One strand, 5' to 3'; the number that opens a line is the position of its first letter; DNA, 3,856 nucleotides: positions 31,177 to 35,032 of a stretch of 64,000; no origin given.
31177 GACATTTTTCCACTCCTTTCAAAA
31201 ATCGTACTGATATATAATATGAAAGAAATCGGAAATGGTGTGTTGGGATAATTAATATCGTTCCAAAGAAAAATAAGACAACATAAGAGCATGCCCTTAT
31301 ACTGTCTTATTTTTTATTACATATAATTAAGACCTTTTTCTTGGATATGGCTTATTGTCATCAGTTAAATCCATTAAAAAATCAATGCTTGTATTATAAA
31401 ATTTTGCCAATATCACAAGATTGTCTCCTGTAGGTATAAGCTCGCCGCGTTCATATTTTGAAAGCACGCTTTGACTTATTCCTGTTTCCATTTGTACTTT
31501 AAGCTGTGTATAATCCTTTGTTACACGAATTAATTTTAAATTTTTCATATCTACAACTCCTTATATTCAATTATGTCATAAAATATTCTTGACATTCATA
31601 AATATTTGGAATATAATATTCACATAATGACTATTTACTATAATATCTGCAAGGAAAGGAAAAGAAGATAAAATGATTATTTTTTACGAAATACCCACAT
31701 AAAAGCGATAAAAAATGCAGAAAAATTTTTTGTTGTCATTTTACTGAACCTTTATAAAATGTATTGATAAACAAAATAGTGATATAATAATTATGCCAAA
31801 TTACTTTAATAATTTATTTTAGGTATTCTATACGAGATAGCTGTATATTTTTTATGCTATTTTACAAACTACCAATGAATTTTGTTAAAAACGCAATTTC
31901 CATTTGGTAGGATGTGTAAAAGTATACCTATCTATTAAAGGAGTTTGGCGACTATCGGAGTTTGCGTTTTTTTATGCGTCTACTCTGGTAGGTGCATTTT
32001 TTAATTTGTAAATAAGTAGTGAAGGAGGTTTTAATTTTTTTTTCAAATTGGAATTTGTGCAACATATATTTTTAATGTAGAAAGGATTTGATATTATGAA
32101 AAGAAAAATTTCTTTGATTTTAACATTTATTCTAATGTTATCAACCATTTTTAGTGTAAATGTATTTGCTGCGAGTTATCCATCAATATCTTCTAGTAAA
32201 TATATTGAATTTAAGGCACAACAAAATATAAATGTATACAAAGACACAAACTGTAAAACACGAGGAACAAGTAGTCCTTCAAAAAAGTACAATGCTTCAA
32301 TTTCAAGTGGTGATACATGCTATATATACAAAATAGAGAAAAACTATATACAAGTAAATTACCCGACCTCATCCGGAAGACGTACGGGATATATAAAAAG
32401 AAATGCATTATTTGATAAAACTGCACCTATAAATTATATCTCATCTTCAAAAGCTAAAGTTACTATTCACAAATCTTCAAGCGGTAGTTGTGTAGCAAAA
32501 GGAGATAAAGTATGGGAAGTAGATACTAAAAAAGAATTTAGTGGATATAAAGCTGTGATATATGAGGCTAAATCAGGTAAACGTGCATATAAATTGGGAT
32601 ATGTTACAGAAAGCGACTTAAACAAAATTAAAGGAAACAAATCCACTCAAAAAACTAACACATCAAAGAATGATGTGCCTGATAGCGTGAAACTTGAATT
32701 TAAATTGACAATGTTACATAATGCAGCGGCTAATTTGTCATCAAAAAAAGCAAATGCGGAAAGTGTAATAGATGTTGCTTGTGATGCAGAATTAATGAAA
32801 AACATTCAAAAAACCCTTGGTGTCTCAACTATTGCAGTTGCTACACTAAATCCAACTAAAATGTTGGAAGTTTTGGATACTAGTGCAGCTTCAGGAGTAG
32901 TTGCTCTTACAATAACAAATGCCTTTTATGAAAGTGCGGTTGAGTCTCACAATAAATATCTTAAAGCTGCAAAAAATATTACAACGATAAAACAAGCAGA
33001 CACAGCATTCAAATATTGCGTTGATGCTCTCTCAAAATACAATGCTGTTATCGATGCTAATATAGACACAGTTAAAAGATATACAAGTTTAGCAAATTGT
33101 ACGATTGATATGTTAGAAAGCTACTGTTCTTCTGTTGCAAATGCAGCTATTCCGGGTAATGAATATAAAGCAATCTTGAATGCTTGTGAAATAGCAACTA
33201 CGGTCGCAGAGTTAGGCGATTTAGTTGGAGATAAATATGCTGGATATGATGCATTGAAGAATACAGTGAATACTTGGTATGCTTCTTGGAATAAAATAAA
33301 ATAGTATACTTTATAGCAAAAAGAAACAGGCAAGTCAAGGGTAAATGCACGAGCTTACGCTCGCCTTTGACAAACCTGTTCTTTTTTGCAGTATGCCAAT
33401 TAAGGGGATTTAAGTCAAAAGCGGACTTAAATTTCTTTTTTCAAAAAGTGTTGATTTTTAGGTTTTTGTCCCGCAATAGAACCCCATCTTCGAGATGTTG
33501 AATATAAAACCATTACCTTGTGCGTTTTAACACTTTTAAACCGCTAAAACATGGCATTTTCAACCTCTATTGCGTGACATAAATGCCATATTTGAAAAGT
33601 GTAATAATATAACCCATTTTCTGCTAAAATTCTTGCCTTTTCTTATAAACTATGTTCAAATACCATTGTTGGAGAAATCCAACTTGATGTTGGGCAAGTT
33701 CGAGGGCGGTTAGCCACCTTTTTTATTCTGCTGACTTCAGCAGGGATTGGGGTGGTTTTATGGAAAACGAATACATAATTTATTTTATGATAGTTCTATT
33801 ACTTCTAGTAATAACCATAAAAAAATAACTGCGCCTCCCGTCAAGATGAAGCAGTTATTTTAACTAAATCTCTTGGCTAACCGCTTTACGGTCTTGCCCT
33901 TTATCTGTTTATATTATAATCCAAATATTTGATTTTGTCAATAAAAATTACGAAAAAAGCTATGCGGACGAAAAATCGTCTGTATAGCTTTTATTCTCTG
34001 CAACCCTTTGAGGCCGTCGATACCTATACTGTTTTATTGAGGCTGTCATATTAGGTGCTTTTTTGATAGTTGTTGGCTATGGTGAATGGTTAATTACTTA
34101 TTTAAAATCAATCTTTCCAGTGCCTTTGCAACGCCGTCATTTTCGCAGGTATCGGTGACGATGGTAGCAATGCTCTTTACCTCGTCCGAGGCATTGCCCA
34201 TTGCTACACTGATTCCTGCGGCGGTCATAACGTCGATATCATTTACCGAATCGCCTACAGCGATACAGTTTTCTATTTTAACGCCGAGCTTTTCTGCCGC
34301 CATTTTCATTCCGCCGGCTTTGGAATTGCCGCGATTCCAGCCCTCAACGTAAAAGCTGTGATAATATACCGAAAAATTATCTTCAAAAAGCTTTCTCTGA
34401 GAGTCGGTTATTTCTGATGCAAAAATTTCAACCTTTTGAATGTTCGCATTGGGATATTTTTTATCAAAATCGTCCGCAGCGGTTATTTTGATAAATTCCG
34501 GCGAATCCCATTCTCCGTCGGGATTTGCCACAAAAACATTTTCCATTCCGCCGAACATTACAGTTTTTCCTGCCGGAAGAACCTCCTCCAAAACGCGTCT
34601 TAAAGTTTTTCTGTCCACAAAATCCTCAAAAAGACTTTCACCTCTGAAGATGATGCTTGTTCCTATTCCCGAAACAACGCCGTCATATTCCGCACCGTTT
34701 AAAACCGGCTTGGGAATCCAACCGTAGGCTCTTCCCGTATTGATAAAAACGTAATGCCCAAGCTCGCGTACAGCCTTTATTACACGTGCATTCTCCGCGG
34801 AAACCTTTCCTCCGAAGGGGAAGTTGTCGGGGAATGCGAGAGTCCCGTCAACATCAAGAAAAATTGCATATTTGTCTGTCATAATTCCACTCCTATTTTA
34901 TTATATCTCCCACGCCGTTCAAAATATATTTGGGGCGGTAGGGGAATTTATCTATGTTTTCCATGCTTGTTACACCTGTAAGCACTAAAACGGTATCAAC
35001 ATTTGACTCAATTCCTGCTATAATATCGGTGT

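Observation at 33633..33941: Type I toxin-antitoxin-like cassette, copy 2, paralogous to the 25.6 kb locus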

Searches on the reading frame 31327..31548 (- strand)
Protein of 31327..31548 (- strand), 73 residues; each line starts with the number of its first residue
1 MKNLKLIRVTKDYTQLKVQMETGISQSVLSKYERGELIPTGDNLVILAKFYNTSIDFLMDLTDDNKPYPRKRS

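Call 15: search_protein_families(library=pfam, proteins=[window:31327-31548:-], max_evalue=1)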
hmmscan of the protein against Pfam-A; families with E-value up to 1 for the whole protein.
window:31327-31548:- (73 aa): 5 families
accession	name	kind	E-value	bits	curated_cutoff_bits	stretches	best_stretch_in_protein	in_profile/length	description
PF01381.28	HTH_3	-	4.8e-14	52.6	23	1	4-58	1-55/55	Helix-turn-helix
PF12844.13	HTH_19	-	4.9e-08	33.2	30.2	1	2-63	2-63/64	Helix-turn-helix domain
PF13560.12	HTH_31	-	4.5e-05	24.1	27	1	4-54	6-57/64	Helix-turn-helix domain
PF13443.12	HTH_26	-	0.0014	19.2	22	1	3-64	1-63/63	Cro/C1-type HTH DNA-binding domain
PF22495.2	HTH_92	-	0.026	14.3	27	1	8-40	4-36/45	RsaL-like HTH domain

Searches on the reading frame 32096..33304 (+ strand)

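Call 15: search_protein_families(library=pfam, proteins=[window:32096-33304:+], max_evalue=1)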
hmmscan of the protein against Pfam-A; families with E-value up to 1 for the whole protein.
window:32096-33304:+ (402 aa): 1 family
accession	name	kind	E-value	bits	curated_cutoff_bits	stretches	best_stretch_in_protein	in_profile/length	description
PF01976.22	DUF116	-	0.047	13.6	25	1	214-252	98-136/155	Protein of unknown function DUF116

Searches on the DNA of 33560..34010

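Call 26: search_rna_families(source=window, start=33560, end=34010, threshold=evalue, max_evalue=10)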
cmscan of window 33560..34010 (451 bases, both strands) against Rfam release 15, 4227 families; matches with E-value up to 10: 9.
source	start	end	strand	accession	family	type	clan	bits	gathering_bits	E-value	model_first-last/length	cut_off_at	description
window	33890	33996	+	RF02822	Srn266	Gene; sRNA;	-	25.2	63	0.067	1-112/112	no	Streptococcus RNA 266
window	33948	33998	-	RF03210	mir-7359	Gene; miRNA;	-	19.4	90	0.55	1-56/56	no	mir-7359 microRNA precursor family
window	33893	33992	+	RF02432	SpF25_sRNA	Gene; sRNA;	-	18.7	48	1.6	1-102/102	no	Streptococcus sRNA SpF25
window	33840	33898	+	RF00203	snoR160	Gene; snRNA; snoRNA; CD-box;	-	17.4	42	7.5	1-80/80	no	Small nucleolar RNA R160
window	33757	33887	-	RF03531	n00280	Gene; sRNA;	-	17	65.2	6.7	1-101/101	no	Clostridioides difficile sRNA included into helicase gene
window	33783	33887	-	RF02719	sca_ncR20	Gene; snRNA; snoRNA; scaRNA;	-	16.5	127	7.2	1-104/104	no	Small Cajal body specific RNA ncR20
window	33658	33868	-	RF01819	RsaD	Gene; sRNA;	-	15.9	50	2.2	1-189/189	no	RNA Staph. aureus D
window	33686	33789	+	RF01969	RMST_8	Gene; lncRNA;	-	15.3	80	2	43-143/143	no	Rhabdomyosarcoma 2 associated transcript conserved region 8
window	33762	33914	-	RF02384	FasX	Gene; sRNA;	-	14.3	100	6.4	1-205/205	no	FasX small RNA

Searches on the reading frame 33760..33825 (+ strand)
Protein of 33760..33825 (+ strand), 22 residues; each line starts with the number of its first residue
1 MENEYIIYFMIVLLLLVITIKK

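Call 15: search_protein_families(library=pfam, proteins=[window:33760-33825:+], max_evalue=1)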
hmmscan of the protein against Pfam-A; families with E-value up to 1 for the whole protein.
seq(22 aa): 0 families

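Call 20: find_related_loci(query=A2, collection=viral_contigs, flank=1500)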
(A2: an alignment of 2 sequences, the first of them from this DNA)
Query A2 (22 aa) in viral_contigs; peptide patterns used: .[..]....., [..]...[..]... (x = any residue, [..] = any of these).
132 stretches matched a pattern; 1 encode a relative of the query (tblastn E <= 1e-3); 1 distinct loci.
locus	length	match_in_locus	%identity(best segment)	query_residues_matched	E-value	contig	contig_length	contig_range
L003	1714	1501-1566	73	1-22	6e-9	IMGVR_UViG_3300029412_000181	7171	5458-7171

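Call 22: find_related_loci(query=A2, collection=genome_contigs, flank=1500)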
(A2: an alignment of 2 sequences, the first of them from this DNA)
Query A2 (22 aa) in genome_contigs; peptide patterns used: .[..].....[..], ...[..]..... (x = any residue, [..] = any of these).
175 stretches matched a pattern; 40 encode a relative of the query (tblastn E <= 1e-3); 40 distinct loci.
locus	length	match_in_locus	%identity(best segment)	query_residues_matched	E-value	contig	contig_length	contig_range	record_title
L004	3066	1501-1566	100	1-22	1e-9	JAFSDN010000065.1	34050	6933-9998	MAG: Clostridia bacterium isolate RGIG3044 Goat_Rectum-4__c457411, whole genome shotgun sequence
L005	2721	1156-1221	100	1-22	1e-9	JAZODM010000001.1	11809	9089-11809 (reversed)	MAG: Clostridia bacterium isolate T1900044751_TS20190417.MAGScoT_cleanbin_000135 SGB_2222_k141_296548, whole genome shot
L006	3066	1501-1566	95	1-22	5e-9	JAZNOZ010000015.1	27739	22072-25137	MAG: Acutalibacteraceae bacterium isolate T1900044837_TS20190303.MAGScoT_cleanbin_000004 SGB_2925_k141_570903, whole gen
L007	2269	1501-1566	95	1-22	6e-9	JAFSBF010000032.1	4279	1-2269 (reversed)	MAG: Clostridia bacterium isolate RGIG2984 Goat_Rectum-3__c113482, whole genome shotgun sequence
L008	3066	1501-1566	95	1-22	6e-9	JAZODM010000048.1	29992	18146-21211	MAG: Clostridia bacterium isolate T1900044751_TS20190417.MAGScoT_cleanbin_000135 SGB_2222_k141_3172949, whole genome sho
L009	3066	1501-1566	95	1-22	7e-9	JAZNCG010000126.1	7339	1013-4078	MAG: Ructibacterium sp. isolate T1900044736_TS20190202.MAGScoT_cleanbin_000007 SGB_2023_k141_783649, whole genome shotgu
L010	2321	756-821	95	1-22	6e-9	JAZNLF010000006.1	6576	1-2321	MAG: Clostridia bacterium isolate T1900044671_TS20190137.MAGScoT_cleanbin_000031 SGB_1590_k141_668498, whole genome shot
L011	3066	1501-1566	95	1-22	7e-9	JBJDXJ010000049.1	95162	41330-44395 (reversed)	MAG: Clostridia bacterium isolate LOHA14_bin.007 NODE_61_length_95162_cov_10.568759, whole genome shotgun sequence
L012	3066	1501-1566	95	1-22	6e-9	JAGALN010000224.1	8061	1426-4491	MAG: Clostridia bacterium isolate RGIG8552 Water_deer_Cecum-3__c664978, whole genome shotgun sequence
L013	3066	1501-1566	95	1-22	6e-9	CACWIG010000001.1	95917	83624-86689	MAG: uncultured Ruminococcus sp. isolate RUG10604 genome assembly, contig: RUG10604_asm_1, whole genome shotgun sequence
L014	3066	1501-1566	95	1-22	6e-9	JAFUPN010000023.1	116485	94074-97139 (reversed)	MAG: Clostridia bacterium isolate RGIG4708 Roe_deer_Rectum.Co__c1401776, whole genome shotgun sequence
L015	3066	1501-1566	95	1-22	6e-9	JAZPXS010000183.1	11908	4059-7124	MAG: Clostridia bacterium isolate T1900044650_TS20190116.MAGScoT_cleanbin_000035 SGB_1414_k141_2086258, whole genome sho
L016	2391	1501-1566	91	1-22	1e-8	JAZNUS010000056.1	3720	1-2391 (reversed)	MAG: Clostridia bacterium isolate T1900044796_TS20190262.MAGScoT_cleanbin_000008 SGB_2680_k141_1026731, whole genome sho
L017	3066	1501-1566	95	1-22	8e-9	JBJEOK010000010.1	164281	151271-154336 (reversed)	MAG: Acutalibacteraceae bacterium isolate LOHA14_bin.020 NODE_12_length_164281_cov_15.282130, whole genome shotgun seque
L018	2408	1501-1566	95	1-22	2e-8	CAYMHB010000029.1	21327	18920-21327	MAG TPA_asm: uncultured Oscillospiraceae bacterium isolate SRP315200_co1_860 genome assembly, contig: NODE_4378_length_2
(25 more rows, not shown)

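Call 51: search_protein_families(library=ncbifam, proteins=[window:33760-33825:+], max_evalue=10)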
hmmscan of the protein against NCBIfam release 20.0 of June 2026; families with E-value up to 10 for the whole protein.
seq(22 aa): 0 families

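Call 65: list_cluster_members(proteins=[window:33760-33825:+, window:25632-25697:-, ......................, window:25632-25730:-, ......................, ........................, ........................, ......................, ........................, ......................])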
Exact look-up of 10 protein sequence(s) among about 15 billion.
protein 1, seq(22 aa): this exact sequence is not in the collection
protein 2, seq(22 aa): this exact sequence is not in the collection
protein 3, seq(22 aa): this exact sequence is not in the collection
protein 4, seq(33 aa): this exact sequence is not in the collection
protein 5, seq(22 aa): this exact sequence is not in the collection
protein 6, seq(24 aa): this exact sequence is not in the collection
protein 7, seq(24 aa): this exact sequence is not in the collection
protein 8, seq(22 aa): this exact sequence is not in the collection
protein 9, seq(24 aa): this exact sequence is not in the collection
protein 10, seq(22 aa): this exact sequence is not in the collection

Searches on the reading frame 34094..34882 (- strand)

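Call 15: search_protein_families(library=pfam, proteins=[window:34094-34882:-], max_evalue=1)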
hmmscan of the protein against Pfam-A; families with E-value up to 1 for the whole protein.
window:34094-34882:- (262 aa): 6 families
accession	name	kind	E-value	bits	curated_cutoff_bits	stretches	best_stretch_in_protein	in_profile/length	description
PF08282.18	Hydrolase_3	-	5.8e-40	138.1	20.9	1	7-255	1-255/255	haloacid dehalogenase-like hydrolase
PF00702.32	Hydrolase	-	1.5e-09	39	26.4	1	6-223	3-191/191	haloacid dehalogenase-like hydrolase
PF05116.19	S6PP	-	2.8e-05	24.3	20.3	1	185-236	163-215/247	Sucrose-6F-phosphate phosphohydrolase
PF12710.13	HAD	-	0.00088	20.2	27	1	183-219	150-188/189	haloacid dehalogenase-like hydrolase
PF13242.12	Hydrolase_like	-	0.0012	19.2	22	1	190-226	8-45/75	HAD-hyrolase-like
PF13419.12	HAD_2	-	0.0015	19.1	23.8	1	166-228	113-177/178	Haloacid dehalogenase-like hydrolase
